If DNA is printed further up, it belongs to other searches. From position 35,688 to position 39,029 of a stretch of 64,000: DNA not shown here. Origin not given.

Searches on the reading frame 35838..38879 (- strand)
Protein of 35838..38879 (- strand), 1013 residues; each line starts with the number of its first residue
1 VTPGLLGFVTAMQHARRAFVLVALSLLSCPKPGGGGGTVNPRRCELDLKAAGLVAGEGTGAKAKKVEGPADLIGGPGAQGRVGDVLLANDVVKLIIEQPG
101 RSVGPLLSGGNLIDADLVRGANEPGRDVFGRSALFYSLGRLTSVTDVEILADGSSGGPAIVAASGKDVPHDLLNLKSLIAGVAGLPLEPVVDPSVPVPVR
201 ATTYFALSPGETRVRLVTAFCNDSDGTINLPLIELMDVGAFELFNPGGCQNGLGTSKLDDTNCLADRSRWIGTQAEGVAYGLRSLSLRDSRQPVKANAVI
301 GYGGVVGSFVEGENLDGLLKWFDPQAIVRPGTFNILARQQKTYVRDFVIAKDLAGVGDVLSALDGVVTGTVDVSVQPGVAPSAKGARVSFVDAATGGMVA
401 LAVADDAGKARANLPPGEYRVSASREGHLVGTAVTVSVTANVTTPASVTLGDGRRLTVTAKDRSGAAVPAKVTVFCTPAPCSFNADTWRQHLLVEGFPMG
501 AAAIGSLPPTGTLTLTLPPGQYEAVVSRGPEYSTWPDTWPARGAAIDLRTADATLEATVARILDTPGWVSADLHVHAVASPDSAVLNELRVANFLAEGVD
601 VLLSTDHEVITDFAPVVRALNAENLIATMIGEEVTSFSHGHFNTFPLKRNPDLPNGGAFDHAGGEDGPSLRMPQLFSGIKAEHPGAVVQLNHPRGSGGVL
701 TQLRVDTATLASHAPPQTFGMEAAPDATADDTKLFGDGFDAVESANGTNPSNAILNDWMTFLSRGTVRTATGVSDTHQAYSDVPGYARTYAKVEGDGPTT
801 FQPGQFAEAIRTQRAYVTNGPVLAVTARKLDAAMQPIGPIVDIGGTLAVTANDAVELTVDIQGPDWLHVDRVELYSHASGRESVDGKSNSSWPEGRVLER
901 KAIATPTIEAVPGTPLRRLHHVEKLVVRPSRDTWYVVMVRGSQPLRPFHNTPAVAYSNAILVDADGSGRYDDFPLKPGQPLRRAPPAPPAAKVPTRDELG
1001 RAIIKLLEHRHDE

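Call 11: search_protein_families(library=pfam, proteins=[window:35838-38879:-], max_evalue=0.001)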
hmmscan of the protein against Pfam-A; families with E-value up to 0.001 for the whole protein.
window:35838-38879:- (1013 aa): 1 family
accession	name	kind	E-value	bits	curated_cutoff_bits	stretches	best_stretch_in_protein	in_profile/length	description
PF13620.12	CarboxypepD_reg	-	1.3e-05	25.9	32.3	1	384-450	15-81/82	Carboxypeptidase regulatory-like domain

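Call 12: search_protein_families(library=ncbifam, proteins=[window:35838-38879:-], max_evalue=0.1)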
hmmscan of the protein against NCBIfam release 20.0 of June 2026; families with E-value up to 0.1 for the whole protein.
window:35838-38879:- (1013 aa): 1 family
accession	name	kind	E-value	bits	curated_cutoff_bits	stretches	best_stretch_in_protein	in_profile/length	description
NF038032.1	CehA_McbA_metalo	domain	2.9e-42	145.2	80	1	567-887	1-274/315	CehA/McbA family metallohydrolase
